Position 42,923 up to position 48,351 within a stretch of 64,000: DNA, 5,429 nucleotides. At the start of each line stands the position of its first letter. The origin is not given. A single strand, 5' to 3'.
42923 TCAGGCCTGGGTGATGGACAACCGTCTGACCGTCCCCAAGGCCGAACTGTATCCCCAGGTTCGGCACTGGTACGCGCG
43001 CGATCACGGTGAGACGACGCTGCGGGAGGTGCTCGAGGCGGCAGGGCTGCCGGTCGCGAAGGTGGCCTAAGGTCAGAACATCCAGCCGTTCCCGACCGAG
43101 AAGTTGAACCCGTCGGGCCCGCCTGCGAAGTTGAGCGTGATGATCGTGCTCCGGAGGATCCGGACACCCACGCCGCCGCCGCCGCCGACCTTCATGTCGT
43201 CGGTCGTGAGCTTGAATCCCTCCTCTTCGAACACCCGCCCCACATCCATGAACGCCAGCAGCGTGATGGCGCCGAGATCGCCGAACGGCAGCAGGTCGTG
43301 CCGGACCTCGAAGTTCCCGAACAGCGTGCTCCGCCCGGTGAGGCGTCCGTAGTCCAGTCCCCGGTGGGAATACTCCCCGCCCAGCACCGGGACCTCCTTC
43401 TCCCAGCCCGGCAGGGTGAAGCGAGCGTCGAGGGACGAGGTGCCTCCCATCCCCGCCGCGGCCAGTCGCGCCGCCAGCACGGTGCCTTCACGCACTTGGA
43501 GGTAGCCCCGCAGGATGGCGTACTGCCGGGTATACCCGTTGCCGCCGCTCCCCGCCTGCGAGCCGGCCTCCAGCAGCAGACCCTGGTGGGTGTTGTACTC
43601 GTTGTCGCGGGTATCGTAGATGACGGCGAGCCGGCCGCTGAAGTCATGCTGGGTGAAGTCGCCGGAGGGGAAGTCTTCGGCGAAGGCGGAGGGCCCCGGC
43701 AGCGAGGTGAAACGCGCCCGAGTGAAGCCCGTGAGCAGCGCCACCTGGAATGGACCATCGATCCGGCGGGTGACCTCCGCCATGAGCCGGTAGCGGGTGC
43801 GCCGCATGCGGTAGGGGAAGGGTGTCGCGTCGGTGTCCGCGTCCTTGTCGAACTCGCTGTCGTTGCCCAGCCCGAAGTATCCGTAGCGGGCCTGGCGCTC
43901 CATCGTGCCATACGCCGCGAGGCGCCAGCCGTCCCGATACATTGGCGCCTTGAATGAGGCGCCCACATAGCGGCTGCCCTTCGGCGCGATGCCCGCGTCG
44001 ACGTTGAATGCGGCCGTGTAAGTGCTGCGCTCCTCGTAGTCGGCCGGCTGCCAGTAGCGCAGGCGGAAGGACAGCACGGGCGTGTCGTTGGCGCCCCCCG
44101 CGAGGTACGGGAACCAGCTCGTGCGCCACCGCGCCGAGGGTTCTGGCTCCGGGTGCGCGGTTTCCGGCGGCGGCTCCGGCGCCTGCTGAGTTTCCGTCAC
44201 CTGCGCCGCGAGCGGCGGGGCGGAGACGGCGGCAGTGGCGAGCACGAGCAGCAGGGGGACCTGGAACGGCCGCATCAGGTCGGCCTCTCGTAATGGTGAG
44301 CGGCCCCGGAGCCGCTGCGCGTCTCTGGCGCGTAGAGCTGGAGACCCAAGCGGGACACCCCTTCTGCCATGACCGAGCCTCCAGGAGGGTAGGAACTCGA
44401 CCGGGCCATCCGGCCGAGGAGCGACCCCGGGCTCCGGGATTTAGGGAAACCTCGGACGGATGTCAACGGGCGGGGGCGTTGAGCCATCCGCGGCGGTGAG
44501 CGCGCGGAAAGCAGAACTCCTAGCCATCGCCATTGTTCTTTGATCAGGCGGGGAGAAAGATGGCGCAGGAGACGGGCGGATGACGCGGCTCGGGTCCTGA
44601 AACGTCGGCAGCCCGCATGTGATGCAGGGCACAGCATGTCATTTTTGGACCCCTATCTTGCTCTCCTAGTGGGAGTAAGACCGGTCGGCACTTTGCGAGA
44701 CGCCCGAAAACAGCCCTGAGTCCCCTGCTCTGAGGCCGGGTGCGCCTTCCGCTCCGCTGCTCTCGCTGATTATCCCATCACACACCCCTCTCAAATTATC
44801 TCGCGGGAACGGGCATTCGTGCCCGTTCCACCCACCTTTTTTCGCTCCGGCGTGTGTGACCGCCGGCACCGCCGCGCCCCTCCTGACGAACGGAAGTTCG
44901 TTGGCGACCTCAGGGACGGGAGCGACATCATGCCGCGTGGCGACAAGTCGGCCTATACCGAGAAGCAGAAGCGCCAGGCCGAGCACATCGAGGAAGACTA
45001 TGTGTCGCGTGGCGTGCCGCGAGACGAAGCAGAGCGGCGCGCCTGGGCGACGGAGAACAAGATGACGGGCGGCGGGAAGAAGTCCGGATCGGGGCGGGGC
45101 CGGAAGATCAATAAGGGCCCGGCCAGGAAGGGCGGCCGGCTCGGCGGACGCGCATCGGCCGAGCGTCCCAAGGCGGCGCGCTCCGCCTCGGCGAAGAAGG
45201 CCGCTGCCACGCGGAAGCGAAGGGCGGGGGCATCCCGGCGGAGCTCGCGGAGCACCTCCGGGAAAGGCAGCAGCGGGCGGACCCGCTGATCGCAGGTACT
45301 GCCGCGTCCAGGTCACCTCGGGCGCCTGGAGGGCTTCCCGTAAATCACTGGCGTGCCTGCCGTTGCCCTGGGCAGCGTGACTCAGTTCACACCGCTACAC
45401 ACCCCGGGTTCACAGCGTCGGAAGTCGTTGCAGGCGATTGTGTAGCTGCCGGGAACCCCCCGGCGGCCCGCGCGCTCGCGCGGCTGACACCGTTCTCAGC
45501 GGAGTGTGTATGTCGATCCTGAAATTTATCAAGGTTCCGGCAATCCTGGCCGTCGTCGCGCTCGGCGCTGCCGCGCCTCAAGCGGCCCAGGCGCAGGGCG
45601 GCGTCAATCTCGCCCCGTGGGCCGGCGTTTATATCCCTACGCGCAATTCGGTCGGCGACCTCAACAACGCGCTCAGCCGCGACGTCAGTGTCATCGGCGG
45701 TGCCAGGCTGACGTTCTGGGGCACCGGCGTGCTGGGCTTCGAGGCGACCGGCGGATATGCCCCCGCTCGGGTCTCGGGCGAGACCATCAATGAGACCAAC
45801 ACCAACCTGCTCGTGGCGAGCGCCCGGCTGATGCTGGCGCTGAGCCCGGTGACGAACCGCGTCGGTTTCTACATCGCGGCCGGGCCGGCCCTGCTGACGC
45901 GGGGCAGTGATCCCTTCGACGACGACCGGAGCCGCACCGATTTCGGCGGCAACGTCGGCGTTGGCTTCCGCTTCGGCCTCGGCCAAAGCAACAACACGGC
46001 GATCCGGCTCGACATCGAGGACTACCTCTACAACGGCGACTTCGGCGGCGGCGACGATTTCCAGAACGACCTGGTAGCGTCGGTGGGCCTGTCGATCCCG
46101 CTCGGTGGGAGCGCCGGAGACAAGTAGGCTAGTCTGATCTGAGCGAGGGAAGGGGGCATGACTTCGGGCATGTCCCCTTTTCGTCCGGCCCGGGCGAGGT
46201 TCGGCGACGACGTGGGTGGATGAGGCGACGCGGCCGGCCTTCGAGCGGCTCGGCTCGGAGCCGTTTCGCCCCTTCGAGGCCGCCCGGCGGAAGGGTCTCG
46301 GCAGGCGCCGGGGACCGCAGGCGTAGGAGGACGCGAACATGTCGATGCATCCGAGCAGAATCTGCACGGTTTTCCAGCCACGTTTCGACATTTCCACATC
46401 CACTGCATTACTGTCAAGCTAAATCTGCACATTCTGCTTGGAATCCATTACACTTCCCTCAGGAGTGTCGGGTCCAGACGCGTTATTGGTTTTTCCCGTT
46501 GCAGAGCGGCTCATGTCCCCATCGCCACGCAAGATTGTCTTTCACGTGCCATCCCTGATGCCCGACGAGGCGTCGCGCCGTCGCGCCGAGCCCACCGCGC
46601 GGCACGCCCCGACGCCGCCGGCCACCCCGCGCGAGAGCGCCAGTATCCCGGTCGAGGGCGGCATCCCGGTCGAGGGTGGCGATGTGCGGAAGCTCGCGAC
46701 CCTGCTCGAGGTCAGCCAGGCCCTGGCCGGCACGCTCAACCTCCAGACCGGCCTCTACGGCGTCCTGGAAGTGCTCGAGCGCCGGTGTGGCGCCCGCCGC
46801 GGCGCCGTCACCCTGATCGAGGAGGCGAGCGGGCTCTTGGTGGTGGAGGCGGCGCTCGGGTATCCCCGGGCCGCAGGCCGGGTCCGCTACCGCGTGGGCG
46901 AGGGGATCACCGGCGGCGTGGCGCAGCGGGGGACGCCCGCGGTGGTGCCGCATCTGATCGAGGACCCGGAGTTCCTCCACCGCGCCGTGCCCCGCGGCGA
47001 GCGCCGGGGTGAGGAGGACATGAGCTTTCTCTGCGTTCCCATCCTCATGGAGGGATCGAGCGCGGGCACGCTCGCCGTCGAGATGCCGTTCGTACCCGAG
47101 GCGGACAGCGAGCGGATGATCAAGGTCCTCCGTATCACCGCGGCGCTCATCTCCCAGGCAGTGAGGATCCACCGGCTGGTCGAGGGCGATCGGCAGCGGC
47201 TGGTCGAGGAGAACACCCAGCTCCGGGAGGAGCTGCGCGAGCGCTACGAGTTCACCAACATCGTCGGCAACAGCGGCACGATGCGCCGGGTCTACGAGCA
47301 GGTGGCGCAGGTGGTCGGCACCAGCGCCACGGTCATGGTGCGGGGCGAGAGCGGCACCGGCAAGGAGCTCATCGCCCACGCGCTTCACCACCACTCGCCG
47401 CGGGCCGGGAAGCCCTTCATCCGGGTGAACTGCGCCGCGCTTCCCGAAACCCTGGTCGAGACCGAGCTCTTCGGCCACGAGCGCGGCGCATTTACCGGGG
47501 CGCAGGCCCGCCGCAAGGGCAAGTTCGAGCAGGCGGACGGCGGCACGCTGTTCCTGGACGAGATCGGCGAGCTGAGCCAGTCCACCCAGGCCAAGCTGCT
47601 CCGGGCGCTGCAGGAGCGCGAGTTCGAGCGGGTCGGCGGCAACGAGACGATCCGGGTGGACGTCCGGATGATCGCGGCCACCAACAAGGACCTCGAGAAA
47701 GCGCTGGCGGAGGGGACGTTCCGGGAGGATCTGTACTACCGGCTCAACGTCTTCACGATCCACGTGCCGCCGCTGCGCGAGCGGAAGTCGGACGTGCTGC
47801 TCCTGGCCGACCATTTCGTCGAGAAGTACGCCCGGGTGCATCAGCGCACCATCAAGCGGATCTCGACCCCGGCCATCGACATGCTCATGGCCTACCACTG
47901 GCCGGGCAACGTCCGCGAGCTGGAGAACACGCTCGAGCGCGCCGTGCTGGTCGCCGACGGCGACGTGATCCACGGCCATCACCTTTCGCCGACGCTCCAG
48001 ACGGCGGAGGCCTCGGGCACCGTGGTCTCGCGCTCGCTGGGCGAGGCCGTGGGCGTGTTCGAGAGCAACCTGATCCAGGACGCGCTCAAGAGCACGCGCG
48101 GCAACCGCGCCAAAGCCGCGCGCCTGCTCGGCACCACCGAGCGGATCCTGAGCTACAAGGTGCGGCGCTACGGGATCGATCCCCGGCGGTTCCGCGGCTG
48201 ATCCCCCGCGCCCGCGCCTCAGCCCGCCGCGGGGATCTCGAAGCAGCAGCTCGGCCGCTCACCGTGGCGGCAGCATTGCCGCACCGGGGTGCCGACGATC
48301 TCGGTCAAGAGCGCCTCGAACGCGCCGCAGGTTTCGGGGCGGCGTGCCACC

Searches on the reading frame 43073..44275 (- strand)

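Call 57: search_protein_families(library=pfam, proteins=[window:43073-44275:-], max_evalue=0.0001)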
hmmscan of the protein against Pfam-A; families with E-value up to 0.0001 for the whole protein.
window:43073-44275:- (400 aa): 1 family
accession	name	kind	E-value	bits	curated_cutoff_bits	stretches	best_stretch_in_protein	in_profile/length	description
PF01103.29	Omp85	-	1.1e-11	45.2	24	1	100-374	18-292/325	Omp85 superfamily domain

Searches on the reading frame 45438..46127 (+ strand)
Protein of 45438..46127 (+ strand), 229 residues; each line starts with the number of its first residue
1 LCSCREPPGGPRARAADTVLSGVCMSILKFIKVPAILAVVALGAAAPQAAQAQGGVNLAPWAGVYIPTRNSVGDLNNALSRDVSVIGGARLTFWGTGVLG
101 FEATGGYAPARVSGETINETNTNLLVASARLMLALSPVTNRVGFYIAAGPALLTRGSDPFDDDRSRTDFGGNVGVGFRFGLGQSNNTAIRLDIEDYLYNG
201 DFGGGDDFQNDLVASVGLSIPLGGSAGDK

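Call 81: search_protein_families(library=pfam, proteins=[window:45438-46127:+], max_evalue=0.0001)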
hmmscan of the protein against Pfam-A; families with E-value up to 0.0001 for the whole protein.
window:45438-46127:+ (229 aa): 1 family
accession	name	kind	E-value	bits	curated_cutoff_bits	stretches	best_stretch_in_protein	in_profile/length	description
PF13505.12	OMP_b-brl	-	9.8e-13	49.1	28.7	1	35-218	1-173/175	Outer membrane protein beta-barrel domain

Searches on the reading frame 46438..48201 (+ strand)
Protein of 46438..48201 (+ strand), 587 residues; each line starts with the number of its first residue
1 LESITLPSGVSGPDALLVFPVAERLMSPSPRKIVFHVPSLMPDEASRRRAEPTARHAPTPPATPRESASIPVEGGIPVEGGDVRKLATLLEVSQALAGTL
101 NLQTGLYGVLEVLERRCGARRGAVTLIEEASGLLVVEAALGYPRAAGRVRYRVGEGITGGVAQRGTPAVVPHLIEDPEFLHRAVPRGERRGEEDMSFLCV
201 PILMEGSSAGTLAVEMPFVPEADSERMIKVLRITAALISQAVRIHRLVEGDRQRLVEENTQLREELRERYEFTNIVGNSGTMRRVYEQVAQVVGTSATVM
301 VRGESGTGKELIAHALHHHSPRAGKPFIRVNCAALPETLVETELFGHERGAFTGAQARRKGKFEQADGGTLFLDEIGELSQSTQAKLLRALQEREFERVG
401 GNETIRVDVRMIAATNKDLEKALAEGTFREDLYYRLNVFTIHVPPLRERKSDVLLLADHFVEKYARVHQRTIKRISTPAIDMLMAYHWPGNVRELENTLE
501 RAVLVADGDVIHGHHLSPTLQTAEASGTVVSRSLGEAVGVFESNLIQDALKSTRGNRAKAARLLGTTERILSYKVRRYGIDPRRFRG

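Call 57: search_protein_families(library=pfam, proteins=[window:46438-48201:+], max_evalue=0.0001)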
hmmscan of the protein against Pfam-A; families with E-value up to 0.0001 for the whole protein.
window:46438-48201:+ (587 aa): 8 families
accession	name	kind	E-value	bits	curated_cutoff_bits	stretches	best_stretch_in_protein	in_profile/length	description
PF00158.32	Sigma54_activat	-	6.5e-75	250.9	20.2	1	275-442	1-168/168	Sigma-54 interaction domain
PF25601.1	AAA_lid_14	-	2.9e-28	98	27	1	447-527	1-81/87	AAA+ ATPase lid domain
PF14532.12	Sigma54_activ_2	-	1.6e-24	87.1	25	1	276-446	1-138/138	Sigma-54 interaction domain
PF01590.32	GAF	-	7.4e-12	46.4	22.4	1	102-242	2-133/133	GAF domain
PF02954.25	HTH_8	-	1.8e-10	40.8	22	1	541-578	5-42/42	Bacterial regulatory protein, Fis family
PF13185.12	GAF_2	-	4.4e-09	37.1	28.6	1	109-242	11-135/136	GAF domain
PF07728.20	AAA_5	-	2.3e-08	34.6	22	1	299-417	2-123/139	AAA domain (dynein-related subfamily)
PF00004.35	AAA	-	1.2e-05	26.2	21.2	1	300-424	2-119/131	ATPase family associated with various cellular activities (AAA)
